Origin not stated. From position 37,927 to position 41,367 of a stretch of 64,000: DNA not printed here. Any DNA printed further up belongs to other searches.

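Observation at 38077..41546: MerR regulator translationally coupled to a 1046-aa protein with SAP/HeH-like N-terminus, 250-aa polyacidic linker, single TM and giant TPR domain, directly upstream of flgS/flgR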

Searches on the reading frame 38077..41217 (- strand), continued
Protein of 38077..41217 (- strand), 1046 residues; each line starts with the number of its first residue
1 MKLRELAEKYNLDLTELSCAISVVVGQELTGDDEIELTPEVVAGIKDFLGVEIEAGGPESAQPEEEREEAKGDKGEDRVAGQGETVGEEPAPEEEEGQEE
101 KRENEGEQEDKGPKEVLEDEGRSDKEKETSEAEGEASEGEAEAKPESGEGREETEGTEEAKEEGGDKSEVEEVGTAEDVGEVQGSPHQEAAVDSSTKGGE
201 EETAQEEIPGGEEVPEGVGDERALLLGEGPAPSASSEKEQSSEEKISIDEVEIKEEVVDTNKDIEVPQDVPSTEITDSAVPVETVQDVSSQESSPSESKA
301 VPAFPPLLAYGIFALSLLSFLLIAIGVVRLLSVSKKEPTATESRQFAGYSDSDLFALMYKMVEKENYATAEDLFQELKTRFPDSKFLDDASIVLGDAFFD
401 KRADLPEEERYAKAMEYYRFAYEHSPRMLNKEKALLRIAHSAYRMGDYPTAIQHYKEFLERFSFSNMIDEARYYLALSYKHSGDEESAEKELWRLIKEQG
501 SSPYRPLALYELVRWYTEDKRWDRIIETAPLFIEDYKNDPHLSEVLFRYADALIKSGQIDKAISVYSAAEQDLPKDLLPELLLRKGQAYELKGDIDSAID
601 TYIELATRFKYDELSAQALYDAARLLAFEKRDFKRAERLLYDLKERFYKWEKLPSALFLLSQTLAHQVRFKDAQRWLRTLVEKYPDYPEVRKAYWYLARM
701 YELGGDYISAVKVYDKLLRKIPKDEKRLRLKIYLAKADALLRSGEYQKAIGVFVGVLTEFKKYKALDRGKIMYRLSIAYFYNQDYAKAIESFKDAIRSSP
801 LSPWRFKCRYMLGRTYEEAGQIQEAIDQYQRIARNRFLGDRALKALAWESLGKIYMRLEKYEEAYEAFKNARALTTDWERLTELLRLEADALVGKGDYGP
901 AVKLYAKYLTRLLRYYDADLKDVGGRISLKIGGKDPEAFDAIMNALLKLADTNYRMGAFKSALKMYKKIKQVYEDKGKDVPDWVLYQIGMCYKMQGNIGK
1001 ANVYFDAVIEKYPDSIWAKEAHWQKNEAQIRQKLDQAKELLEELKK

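Call 29: find_encoding_contigs(protein=P0003, flank=10000, max_places=2)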
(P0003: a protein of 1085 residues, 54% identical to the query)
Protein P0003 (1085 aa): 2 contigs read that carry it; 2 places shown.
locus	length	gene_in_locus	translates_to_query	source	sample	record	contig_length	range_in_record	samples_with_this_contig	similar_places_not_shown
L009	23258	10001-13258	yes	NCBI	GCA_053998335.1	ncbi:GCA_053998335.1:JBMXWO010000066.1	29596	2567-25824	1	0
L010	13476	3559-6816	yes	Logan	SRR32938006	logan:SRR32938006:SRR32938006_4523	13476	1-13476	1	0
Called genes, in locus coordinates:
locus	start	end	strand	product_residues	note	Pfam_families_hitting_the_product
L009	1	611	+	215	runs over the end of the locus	PF02107:FlgH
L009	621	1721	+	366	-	PF02119:FlgI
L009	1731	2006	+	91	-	PF10135:Rod-binding (weak)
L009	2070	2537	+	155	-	PF05130:FlgN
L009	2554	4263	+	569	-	PF00460:Flg_bb_rod (weak), PF22638:FlgK_D1, PF06429:Flg_bbr_C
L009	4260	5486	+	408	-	PF00669:Flagellin_N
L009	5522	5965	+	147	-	PF02623:FliW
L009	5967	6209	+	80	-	PF02599:CsrA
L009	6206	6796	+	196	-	PF00702:Hydrolase (weak), PF12710:HAD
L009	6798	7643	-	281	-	PF05677:DUF818, PF12146:Hydrolase_4, PF20434:BD-FAE (faint), PF00561:Abhydrolase_1, PF12697:Abhydrolase_6 (weak), PF00326:Peptidase_S9 (weak)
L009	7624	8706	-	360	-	PF03060:NMO, PF00977:His_biosynth (faint), PF00478:IMPDH (weak)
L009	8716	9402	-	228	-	PF06790:UPF0259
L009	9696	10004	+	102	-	PF00376:MerR, PF13411:MerR_1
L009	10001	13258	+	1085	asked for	PF09976:TPR_21 (faint), PF17874:TPR_MalT (faint), PF25063:ARM_TT21_C, PF13432:TPR_16 (weak), PF13424:TPR_12 (weak), PF07719:TPR_2 (weak), PF13424:TPR_12 (weak), PF13174:TPR_6 (weak), +12 more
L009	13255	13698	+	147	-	-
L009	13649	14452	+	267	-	PF00512:HisKA, PF02518:HATPase_c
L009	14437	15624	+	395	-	PF00072:Response_reg, PF00158:Sigma54_activat, PF14532:Sigma54_activ_2, PF07728:AAA_5, PF25601:AAA_lid_14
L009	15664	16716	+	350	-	PF01075:Glyco_transf_9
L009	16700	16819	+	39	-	-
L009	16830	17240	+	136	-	PF02566:OsmC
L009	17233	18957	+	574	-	PF00023:Ank (faint), PF13606:Ank_3 (faint), PF13637:Ank_4 (faint), PF13857:Ank_5 (faint), PF12796:Ank_2 (weak)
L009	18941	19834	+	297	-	PF01988:VIT1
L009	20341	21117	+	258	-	PF01297:ZnuA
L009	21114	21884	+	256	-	PF00005:ABC_tran, PF13304:AAA_21 (faint)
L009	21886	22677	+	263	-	PF00950:ABC-3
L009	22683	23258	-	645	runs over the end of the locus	PF00270:DEAD, PF04851:ResIII, PF22527:DEXQc_Suv3 (weak), PF00271:Helicase_C (weak), PF08148:DSHCT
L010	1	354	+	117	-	?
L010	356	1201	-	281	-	PF05677:DUF818, PF12146:Hydrolase_4, PF20434:BD-FAE (faint), PF00561:Abhydrolase_1, PF12697:Abhydrolase_6 (weak), PF00326:Peptidase_S9 (weak)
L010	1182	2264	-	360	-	PF03060:NMO, PF00977:His_biosynth (faint), PF00478:IMPDH (weak)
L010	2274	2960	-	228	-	PF06790:UPF0259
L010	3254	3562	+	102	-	PF00376:MerR, PF13411:MerR_1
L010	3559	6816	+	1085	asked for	PF09976:TPR_21 (faint), PF17874:TPR_MalT (faint), PF25063:ARM_TT21_C, PF13432:TPR_16 (weak), PF13424:TPR_12 (weak), PF07719:TPR_2 (weak), PF13424:TPR_12 (weak), PF13174:TPR_6 (weak), +12 more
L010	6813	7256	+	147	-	-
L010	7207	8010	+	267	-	PF00512:HisKA, PF02518:HATPase_c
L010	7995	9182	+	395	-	PF00072:Response_reg, PF00158:Sigma54_activat, PF14532:Sigma54_activ_2, PF07728:AAA_5, PF25601:AAA_lid_14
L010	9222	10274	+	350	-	PF01075:Glyco_transf_9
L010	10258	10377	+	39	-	-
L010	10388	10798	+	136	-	PF02566:OsmC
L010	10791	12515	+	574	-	PF00023:Ank (faint), PF13606:Ank_3 (faint), PF13637:Ank_4 (faint), PF13857:Ank_5 (faint), PF12796:Ank_2 (weak)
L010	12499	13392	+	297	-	PF01988:VIT1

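Call 37: predict_structure(alignment_id=A1)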
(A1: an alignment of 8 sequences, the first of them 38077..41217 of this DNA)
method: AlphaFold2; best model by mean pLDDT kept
length: 1046 residues; sequences in the alignment: 8
mean_pLDDT: 73.7   pTM: 0.51
mean pLDDT of the five models: 73.7, 71.7, 71.7, 68.6, 67.6
residues with pLDDT >= 90: 491; 70-90: 253; 50-70: 31; < 50: 271
segments of 3 or more residues with pLDDT < 50: 56-306, 331-347
pLDDT, mean of each block of 10 residues (from residue 1): 83 78 79 82 80 53 26 25 27 26 26 27 27 26 29 26 23 25 26 25 25 26 35 26 26 33 36 33 31 32 45 62 60 36 46 90 89 91 87 92 85 94 89 94 93 96 90 95 92 90 91 93 93 88 91 93 91 86 95 94 94 93 92 92 91 93 92 94 92 95 92 95 91 95 93 92 84 91 93 83 81 93 92 83 92 95 96 90 95 94 95 90 75 81 93 93 93 89 94 91 94 93 90 87 85
secondary structure, 60 per line:
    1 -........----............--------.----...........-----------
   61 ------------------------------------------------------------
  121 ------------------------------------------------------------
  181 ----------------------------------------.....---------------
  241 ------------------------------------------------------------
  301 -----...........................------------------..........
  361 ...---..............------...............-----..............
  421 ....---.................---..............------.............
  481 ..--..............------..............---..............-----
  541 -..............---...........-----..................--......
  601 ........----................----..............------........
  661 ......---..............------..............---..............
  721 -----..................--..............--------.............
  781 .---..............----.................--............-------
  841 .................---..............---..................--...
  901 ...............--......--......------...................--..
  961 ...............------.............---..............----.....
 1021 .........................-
elements in order (helices of 4 or more, strands of 3 or more residues): H3-9 H14-25 H39-49 H221-225 H306-332 H351-363 H367-380 H387-401 H407-424 H428-444 H448-461 H468-482 H485-498 H505-518 H522-535 H542-555 H559-569 H575-592 H595-608 H613-628 H633-646 H653-666 H670-683 H690-703 H707-720 H726-743 H746-759 H768-781 H785-798 H803-819 H822-833 H841-857 H861-874 H878-895 H898-915 E918-923 E926-931 H938-956 H959-975 H982-994 H998-1011 H1016-1045

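Call 41: fold_search(model_id=the predicted structure, library=pdb)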
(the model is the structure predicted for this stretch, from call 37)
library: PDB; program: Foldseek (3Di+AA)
matches with E <= 10: 1762; with E <= 0.001: 561
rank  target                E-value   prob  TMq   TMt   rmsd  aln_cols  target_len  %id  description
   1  9rtt_Q                4.5e-15  1.00  0.19  0.22  23.6       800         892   15  Activated Elongation Complex with IWS1 and ELOF1 (released 2025-09-03)
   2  9hvq_Q                5.0e-15  1.00  0.25  0.28  24.4       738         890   16  Structure of the transcribing Pol II-DSIF-PAF-SPT6-RECQL5 complex (released 2025-07-16)
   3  9hmf_K                1.1e-13  1.00  0.20  0.26  20.4       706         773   13  Periplasmic scaffold of the Campylobacter jejuni flagellar motor (alpha carbon trace) (released 2024-12-25)
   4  7dkh_A                3.1e-13  1.00  0.19  0.21  24.0       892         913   13  Crystal structure of the Ctr9/Paf1/Cdc73/Rtf1 quaternary complex (released 2021-11-24)
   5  7dkh_I                3.5e-13  1.00  0.20  0.22  23.8       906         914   12  Crystal structure of the Ctr9/Paf1/Cdc73/Rtf1 quaternary complex (released 2021-11-24)
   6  8fgw_D                4.1e-13  1.00  0.20  0.17  36.2       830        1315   12  Human IFT-A complex structures provide molecular insights into ciliary transport (released 2023-02-22)
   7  4buj_B                7.0e-13  1.00  0.22  0.17  24.1       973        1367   14  Crystal structure of the S. cerevisiae Ski2-3-8 complex (released 2013-08-28)
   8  4buj_F                1.6e-12  1.00  0.23  0.19  19.2       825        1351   12  Crystal structure of the S. cerevisiae Ski2-3-8 complex (released 2013-08-28)
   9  7xn7_q                1.6e-12  1.00  0.21  0.23  24.5       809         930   13  RNA polymerase II elongation complex containing Spt4/5, Elf1, Spt6, Spn1 and Paf1C (released 2022-09-07)
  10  8bbg_D                3.0e-12  1.00  0.24  0.20  26.2       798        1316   14  Structure of the IFT-A complex; anterograde IFT-A train model (released 2022-12-21)
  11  8q9t_E                7.3e-12  1.00  0.23  0.23  24.5       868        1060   13  CryoEM structure of a S. Cerevisiae Ski238 complex bound to RNA (released 2023-11-29)
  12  5l9u_F                1.5e-11  1.00  0.17  0.32  21.3       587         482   15  Model of human Anaphase-promoting complex/Cyclosome (APC/C-CDH1) with a cross linked Ubiquitin variant-substrate-UBE2C (released 2016-09-14)
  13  5dse_C                2.1e-11  1.00  0.17  0.23  17.4       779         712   13  Crystal Structure of the TTC7B/Hyccin Complex (released 2015-12-02)
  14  7yeh_A                2.2e-11  1.00  0.24  0.24  14.1       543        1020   17  Cryo-EM structure of human OGT-OGA complex (released 2023-07-12)
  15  6ted_Q                2.2e-11  1.00  0.18  0.20  26.8       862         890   14  Structure of complete, activated transcription complex Pol II-DSIF-PAF-SPT6 uncovers allosteric elongation activation  (released 2020-07-22)
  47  9hmf_L                4.8e-10  1.00  0.16  0.23  36.6       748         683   14  Periplasmic scaffold of the Campylobacter jejuni flagellar motor (alpha carbon trace) (released 2024-12-25)
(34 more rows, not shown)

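Call 49: find_related_loci(query=A7, collection=metagenome_contigs, flank=10000)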
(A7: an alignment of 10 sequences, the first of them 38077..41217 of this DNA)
Query A7 (1046 aa) in metagenome_contigs; peptide patterns used: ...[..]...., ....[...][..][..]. (x = any residue, [..] = any of these).
600 stretches matched a pattern (row limit reached: there are more); 4 encode a relative of the query (tblastn E <= 1e-3); 4 distinct loci.
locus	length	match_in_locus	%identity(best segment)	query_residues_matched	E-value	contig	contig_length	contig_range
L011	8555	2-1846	65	431-1046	0e+0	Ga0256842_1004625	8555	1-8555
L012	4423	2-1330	66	434-1046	0e+0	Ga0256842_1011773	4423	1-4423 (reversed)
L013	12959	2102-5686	37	1-1044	0e+0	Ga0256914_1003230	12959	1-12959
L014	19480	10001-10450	27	364-487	3e-6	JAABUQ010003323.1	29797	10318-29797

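Call 62: search_solved_structures(query=A7, max_evalue=0.001, show_alignments=0)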
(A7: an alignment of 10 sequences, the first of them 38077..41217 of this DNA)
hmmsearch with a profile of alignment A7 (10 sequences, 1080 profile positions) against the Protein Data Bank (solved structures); distinct sequences matched with E-value up to 0.001: 67 (the best 60 are shown).
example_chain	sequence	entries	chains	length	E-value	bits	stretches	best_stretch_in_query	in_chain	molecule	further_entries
9qhb_A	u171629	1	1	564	6.7e-38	133.4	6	432-534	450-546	Engineered tetratricopeptide repeat protein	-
8bu0_A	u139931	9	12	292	6.3e-22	80.5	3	431-537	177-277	Consensus tetratricopeptide repeat protein | Crystal structure of an 8-repeat consensus TPR superhelix with Zinc. | Monomer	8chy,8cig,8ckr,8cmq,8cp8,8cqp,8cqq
9qhc_A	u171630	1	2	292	7.5e-20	73.7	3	430-535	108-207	Engineered tetratricopeptide repeat protein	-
8ch0_A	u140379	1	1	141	2.4e-15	58.8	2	430-534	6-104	Consensus tetratricopeptide repeat protein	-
5a7d_B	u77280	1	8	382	1.2e-10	43.2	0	804-894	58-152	PINS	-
2fo7_A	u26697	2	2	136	1.6e-10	42.8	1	430-559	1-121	SYNTHETIC CONSENSUS TPR PROTEIN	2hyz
4a1s_A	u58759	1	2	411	2.6e-10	42.1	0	804-894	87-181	PARTNER OF INSCUTEABLE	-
9gzg_A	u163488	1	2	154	6.1e-10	40.9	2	443-536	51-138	Engineered CTPR protein with glutamic acids for conductivity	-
6hc2_A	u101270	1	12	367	3.1e-09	38.5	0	804-894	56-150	G-protein-signaling modulator 2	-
3ro2_A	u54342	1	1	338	4e-09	38.2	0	804-894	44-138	G-protein-signaling modulator 2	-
5a6c_A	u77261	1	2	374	4e-09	38.2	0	804-894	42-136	G-PROTEIN-SIGNALING MODULATOR 2, AFADIN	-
4g2v_A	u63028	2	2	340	4.1e-09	38.1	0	804-894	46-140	G-protein-signaling modulator 2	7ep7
1na0_A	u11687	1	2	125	5.1e-09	37.8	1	430-538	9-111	designed protein CTPR3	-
3sf4_A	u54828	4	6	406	5.4e-09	37.7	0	804-894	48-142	G-protein-signaling modulator 2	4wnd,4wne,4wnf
4wng_A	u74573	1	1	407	5.5e-09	37.7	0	804-894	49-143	G-protein-signaling modulator 2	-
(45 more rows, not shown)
